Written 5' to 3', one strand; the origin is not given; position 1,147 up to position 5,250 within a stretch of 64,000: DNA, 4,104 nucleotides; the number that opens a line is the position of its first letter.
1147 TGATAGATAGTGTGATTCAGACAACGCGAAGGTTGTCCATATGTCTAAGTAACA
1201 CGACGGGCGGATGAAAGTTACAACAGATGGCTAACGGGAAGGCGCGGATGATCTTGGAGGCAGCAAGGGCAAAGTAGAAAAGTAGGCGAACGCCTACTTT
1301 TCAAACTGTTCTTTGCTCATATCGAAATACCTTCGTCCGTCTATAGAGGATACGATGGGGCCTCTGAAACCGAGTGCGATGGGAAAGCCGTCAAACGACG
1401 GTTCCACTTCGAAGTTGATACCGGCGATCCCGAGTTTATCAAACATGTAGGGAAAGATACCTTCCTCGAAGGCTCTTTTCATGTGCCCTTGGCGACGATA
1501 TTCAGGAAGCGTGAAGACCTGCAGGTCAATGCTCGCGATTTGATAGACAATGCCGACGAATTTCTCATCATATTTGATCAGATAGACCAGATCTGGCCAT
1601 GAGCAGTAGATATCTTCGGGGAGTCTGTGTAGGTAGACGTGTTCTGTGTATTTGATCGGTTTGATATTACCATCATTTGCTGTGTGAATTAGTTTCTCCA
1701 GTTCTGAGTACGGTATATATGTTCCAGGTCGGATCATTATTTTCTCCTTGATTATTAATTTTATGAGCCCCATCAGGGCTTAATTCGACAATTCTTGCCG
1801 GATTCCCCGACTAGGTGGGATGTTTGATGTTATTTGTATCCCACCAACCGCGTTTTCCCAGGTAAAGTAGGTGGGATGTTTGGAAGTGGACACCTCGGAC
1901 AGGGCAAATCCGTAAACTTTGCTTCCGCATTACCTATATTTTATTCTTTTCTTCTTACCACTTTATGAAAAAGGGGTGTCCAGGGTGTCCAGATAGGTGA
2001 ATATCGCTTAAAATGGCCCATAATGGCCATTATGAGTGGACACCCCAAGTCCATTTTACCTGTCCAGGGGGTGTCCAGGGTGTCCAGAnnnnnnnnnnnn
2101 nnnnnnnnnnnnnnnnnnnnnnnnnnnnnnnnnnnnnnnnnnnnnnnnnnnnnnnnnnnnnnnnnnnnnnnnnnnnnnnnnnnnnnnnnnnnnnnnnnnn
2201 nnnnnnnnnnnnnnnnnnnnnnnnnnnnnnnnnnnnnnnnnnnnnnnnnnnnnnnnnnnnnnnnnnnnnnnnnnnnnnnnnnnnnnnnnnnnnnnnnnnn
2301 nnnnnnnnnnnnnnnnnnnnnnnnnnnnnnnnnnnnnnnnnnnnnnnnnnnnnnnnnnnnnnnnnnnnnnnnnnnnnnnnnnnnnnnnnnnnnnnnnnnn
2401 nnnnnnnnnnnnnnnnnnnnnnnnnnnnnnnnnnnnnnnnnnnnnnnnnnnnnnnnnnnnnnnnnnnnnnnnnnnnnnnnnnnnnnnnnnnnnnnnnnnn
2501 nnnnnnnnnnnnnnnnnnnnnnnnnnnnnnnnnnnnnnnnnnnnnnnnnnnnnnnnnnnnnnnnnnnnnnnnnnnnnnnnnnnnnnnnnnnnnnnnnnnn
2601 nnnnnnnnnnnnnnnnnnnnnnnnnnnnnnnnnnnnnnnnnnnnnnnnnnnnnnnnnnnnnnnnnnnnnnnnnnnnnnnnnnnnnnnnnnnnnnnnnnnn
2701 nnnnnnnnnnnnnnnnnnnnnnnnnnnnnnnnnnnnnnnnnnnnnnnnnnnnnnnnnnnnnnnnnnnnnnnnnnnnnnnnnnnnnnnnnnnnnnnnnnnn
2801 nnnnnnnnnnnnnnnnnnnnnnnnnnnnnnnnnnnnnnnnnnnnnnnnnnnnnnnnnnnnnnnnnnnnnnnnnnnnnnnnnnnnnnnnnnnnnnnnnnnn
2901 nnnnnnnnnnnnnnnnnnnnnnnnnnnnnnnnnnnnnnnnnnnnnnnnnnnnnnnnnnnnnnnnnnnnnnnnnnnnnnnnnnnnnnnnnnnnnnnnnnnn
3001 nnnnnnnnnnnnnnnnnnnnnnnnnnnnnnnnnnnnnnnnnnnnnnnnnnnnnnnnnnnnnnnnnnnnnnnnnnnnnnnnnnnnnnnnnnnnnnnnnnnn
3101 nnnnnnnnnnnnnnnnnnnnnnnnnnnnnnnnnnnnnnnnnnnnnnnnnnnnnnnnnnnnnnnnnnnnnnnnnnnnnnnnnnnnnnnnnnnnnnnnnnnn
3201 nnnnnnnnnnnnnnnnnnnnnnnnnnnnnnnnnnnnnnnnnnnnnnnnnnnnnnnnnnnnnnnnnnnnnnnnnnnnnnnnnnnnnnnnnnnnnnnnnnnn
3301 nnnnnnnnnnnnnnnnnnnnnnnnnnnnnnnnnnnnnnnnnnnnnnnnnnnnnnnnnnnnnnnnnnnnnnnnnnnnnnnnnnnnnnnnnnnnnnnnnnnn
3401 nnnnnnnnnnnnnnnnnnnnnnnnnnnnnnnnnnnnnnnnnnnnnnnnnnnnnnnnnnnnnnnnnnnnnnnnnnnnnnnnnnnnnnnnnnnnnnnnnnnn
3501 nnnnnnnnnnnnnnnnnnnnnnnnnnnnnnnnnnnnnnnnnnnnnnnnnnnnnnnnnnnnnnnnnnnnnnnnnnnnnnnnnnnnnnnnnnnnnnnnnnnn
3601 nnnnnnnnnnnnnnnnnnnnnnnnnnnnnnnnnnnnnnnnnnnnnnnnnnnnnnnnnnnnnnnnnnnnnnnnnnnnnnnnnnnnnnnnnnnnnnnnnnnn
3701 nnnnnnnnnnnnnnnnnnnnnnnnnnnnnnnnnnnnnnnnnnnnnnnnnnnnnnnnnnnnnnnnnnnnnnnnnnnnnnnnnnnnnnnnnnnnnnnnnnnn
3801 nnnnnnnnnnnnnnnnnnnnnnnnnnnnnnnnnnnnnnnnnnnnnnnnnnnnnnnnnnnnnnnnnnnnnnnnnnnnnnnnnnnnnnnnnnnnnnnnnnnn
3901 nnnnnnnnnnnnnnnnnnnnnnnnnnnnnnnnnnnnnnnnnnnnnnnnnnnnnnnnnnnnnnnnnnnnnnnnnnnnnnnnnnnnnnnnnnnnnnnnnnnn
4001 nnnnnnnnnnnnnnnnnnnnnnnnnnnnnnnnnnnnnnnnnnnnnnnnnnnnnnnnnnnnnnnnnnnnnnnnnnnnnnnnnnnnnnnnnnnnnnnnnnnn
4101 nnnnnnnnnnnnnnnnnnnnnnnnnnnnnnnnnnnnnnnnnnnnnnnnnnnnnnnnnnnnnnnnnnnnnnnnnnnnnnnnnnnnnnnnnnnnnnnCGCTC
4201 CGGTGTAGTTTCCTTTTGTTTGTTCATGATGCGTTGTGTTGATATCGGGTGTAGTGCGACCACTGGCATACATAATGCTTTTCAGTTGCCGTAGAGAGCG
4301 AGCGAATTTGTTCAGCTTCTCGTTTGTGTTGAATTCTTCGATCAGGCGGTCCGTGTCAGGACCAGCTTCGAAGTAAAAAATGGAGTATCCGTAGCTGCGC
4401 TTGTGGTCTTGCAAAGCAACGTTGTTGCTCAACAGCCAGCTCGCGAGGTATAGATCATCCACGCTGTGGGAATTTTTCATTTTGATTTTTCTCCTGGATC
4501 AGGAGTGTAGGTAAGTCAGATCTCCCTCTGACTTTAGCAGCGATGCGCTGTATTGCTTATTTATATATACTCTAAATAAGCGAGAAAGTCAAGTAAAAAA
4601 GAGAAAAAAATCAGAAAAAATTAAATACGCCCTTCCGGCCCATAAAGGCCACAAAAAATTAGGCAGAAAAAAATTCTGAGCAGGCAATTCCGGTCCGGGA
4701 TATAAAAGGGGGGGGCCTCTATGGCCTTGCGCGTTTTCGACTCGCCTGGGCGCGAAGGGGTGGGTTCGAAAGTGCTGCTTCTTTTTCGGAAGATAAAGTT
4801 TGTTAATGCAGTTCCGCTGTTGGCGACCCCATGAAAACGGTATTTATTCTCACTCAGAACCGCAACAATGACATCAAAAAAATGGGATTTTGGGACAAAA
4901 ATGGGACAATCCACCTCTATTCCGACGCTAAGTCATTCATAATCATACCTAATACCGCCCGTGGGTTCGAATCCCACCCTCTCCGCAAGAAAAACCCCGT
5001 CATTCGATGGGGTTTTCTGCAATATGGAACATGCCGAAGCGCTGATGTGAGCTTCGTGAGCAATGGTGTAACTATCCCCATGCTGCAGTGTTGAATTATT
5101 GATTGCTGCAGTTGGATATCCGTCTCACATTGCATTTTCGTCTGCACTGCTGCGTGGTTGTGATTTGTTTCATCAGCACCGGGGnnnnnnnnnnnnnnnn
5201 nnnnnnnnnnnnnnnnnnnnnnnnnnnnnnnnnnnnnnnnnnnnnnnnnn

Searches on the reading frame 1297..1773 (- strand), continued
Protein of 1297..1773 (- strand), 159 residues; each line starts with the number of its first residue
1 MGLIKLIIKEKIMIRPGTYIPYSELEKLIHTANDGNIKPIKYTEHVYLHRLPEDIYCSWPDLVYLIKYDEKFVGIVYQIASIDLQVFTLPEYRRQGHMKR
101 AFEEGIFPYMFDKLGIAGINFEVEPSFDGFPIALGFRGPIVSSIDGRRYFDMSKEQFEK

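Call 79: search_dna_similar(query=P0004, collection=phages, mode=protein, max_rows=15)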
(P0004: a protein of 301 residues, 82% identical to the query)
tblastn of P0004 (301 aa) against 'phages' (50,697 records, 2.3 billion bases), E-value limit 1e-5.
Records with a match: 2; places in all: 2; records where one place covers at least 80% of the query: 1.
Best place of each record, by identity: <60% 2.
By first word of the organism name: Bacteriophage 2.
By host as written in the record: - 2.
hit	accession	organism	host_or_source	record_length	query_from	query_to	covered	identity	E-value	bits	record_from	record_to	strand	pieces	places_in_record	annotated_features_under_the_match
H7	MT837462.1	Bacteriophage sp.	human fecal samples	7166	17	270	84%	27.6%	1e-9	65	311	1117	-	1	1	record has no annotation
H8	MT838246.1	Bacteriophage sp.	human fecal samples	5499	89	270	60%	28.1%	3e-9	64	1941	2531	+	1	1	record has no annotation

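Call 80: get_annotated_region(hit=H1, flank=8000)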
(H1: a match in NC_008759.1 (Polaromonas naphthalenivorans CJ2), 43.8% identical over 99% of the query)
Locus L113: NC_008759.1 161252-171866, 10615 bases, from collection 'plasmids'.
description: Polaromonas naphthalenivorans CJ2 plasmid pPNAP03, complete sequence
organism: Polaromonas naphthalenivorans CJ2 (NCBI taxid 365044)
taxonomy: Bacteria; Pseudomonadota; Betaproteobacteria; Burkholderiales; Comamonadaceae; Polaromonas; Polaromonas naphthalenivorans; Polaromonas naphthalenivorans CJ2
host: -; source: -; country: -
typing (MOB-suite, as given by PLSDB): non-mobilizable; replicon rep_cluster_29
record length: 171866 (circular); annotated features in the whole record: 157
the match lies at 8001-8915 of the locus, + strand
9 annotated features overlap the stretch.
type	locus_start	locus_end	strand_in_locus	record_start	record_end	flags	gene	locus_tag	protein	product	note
CDS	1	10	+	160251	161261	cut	-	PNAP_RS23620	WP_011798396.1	hypothetical protein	-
CDS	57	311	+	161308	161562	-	-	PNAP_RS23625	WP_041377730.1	hypothetical protein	-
CDS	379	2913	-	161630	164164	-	-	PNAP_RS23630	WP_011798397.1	hypothetical protein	-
CDS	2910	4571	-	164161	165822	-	-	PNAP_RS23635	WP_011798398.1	hypothetical protein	-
CDS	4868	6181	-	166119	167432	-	-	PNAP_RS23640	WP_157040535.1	replication-relaxation family protein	-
CDS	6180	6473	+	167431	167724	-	-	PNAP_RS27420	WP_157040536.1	hypothetical protein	-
CDS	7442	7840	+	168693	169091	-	-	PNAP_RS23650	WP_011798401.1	GreA/GreB family elongation factor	GO:0032784 - regulation of DNA-templated transcription elongation [Evidence IEA]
CDS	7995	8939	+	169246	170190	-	-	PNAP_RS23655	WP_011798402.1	hypothetical protein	-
CDS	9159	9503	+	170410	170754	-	-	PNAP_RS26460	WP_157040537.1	hypothetical protein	-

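Call 81: predict_structure(alignment_id=A5)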
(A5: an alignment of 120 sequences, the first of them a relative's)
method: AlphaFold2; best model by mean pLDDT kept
length: 301 residues; sequences in the alignment: 120
mean_pLDDT: 94.5   pTM: 0.92
mean pLDDT of the five models: 94.5, 93.8, 93.6, 93.4, 92.9
residues with pLDDT >= 90: 259; 70-90: 41; 50-70: 1; < 50: 0
segments of 3 or more residues with pLDDT < 50: none
pLDDT, mean of each block of 10 residues (from residue 1): 90 90 95 96 89 93 97 92 90 95 97 98 98 94 95 98 95 86 98 95 93 98 98 95 97 97 98 97 98 88 65
secondary structure, 60 per line:
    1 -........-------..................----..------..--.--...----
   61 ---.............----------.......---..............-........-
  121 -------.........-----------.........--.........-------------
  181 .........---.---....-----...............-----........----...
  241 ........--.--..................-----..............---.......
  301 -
elements in order: H2-9 H17-34 H64-76 H87-92 H97-110 H112-119 E128-136 E148-156 E159-167 H181-189 H197-200 H206-220 E226-233 H238-248 H254-257 E258-262 H263-271 H277-290 H294-300

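Call 100: search_protein_families(library=pfam, proteins=[L042:4932-5849:+, L044:9059-9979:+, L030:9392-9946:+, L046:9415-9975:+, L007:9321-9899:+, L007:8629-9321:+, L049:8933-9451:+, L009:8175-10001:+, L008:3730-5493:+, L008:5496-6398:+], max_evalue=0.01)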
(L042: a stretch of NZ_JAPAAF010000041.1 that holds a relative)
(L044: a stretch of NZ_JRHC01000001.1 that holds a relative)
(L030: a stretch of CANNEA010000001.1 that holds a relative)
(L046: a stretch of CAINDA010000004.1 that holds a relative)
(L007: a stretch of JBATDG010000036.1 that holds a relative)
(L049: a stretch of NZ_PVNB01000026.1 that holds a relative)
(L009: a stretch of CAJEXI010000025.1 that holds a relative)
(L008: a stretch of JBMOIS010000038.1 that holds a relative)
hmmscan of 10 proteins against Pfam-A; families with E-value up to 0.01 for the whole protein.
L042:4932-5849:+ (306 aa): 1 family
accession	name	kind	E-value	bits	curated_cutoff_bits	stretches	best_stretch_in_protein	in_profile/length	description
PF03374.19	ANT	-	9.6e-08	32.8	25.3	1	6-50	22-68/108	Phage antirepressor protein KilAC domain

L044:9059-9979:+ (307 aa): 2 families
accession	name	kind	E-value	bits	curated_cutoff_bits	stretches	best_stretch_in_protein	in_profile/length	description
PF03374.19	ANT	-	1.2e-07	32.4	25.3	1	6-47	22-65/108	Phage antirepressor protein KilAC domain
PF06969.22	HemN_C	-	0.0093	16.4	24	0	3-48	16-65/67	HemN C-terminal domain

L030:9392-9946:+ (185 aa): 1 family
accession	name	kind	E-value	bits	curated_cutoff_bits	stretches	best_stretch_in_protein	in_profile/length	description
PF07929.16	PRiA4_ORF3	-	6.4e-54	182.7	26.6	1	3-166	3-171/173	Plasmid pRiA4b ORF-3-like protein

L046:9415-9975:+ (187 aa): 1 family
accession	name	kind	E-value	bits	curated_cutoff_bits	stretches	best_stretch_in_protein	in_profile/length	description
PF13643.11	DUF4145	-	4.6e-05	23.8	23.1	1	98-176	7-79/88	Domain of unknown function (DUF4145)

L007:9321-9899:+ (193 aa): 0 families

L007:8629-9321:+ (231 aa): 0 families

L049:8933-9451:+ (173 aa): 0 families

L009:8175-10001:+ (609 aa): 3 families
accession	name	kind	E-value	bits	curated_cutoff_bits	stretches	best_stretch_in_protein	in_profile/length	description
PF00383.29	dCMP_cyt_deam_1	-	3e-14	53.2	25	1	356-522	4-100/102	Cytidine and deoxycytidylate deaminase zinc-binding region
PF13238.12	AAA_18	-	2e-08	35.1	29.4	1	221-292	49-121/128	AAA domain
PF14437.12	MafB19-deam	-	0.0043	17.4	27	0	363-522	11-99/142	MafB19-like deaminase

L008:3730-5493:+ (588 aa): 6 families
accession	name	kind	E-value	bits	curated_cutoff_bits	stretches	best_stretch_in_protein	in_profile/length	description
PF13304.12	AAA_21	-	6.2e-17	63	27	2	385-488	220-304/304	AAA domain, putative AbiEii toxin, Type IV TA system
PF13175.12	AAA_15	-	5.4e-08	33.3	32.1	1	435-487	327-374/374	AAA ATPase domain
PF02463.25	SMC_N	-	1.2e-06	28.5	40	1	20-69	9-56/220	RecF/RecN/SMC N terminal domain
PF00005.33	ABC_tran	-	0.00017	22.6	25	0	43-59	17-33/137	ABC transporter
PF13476.12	AAA_23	-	0.0015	19.6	27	1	43-64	25-46/201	AAA domain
PF13555.12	AAA_29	-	0.0042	17.2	27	1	40-62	25-47/61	P-loop containing region of AAA domain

L008:5496-6398:+ (301 aa): 0 families

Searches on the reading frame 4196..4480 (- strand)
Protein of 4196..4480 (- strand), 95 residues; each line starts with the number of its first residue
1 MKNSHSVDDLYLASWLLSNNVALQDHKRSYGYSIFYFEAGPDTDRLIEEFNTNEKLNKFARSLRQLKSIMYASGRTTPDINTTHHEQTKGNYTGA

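Call 5: search_protein_families(library=pfam, proteins=[window:4196-4480:-], max_evalue=1)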
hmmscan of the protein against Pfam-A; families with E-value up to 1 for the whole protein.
window:4196-4480:- (95 aa): 3 families
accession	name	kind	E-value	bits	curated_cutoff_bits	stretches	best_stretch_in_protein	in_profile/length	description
PF18903.5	DUF5659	-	2.6e-09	37.2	23.6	1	3-71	2-74/75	Domain of unknown function (DUF5659)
PF08234.17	Spindle_Spc25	-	0.098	13.4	22.3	1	43-65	48-70/73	Chromosome segregation protein Spc25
PF06588.17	Muskelin_N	-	0.11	12.9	27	1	21-74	124-178/197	Muskelin N-terminus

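Call 6: search_protein_families(library=padloc, proteins=[window:4196-4480:-], max_evalue=1)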
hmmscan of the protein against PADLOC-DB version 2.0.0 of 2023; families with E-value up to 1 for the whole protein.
window:4196-4480:- (95 aa): 0 families

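Call 7: search_protein_families(library=ncbifam, proteins=[window:4196-4480:-], max_evalue=1)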
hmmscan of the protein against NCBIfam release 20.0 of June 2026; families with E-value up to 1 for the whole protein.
window:4196-4480:- (95 aa): 0 families

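Call 8: search_protein_families(library=phrogs, proteins=[window:4196-4480:-], max_evalue=0.1)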
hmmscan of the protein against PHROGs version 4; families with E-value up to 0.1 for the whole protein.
window:4196-4480:- (95 aa): 0 families

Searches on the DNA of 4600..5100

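Call 98: search_rna_families(source=window, start=4600, end=5100, threshold=evalue, max_evalue=1, show_alignments=2)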
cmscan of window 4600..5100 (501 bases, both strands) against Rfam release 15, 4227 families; matches with E-value up to 1: 4.
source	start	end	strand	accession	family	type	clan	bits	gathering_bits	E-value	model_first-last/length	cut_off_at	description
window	4917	4985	-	RF04351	Plastid-psbl-rps4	Cis-reg;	-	33.6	68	2.3e-05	1-53/53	no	Plastid-psbl-rps4 3UTR RNA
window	4987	5018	+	RF02621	BSnc120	Gene; sRNA;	-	18.3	114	0.23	39-70/88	no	Brucella sRNA 120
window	4960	4977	+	RF00023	tmRNA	Gene;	CL00001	16.2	47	0.00015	346-363/374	no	transfer-messenger RNA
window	4644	4811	+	RF02142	HOXA11-AS1_6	Gene; lncRNA;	-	14.8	50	0.67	43-179/179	no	HOXA11 antisense RNA 1 conserved region 6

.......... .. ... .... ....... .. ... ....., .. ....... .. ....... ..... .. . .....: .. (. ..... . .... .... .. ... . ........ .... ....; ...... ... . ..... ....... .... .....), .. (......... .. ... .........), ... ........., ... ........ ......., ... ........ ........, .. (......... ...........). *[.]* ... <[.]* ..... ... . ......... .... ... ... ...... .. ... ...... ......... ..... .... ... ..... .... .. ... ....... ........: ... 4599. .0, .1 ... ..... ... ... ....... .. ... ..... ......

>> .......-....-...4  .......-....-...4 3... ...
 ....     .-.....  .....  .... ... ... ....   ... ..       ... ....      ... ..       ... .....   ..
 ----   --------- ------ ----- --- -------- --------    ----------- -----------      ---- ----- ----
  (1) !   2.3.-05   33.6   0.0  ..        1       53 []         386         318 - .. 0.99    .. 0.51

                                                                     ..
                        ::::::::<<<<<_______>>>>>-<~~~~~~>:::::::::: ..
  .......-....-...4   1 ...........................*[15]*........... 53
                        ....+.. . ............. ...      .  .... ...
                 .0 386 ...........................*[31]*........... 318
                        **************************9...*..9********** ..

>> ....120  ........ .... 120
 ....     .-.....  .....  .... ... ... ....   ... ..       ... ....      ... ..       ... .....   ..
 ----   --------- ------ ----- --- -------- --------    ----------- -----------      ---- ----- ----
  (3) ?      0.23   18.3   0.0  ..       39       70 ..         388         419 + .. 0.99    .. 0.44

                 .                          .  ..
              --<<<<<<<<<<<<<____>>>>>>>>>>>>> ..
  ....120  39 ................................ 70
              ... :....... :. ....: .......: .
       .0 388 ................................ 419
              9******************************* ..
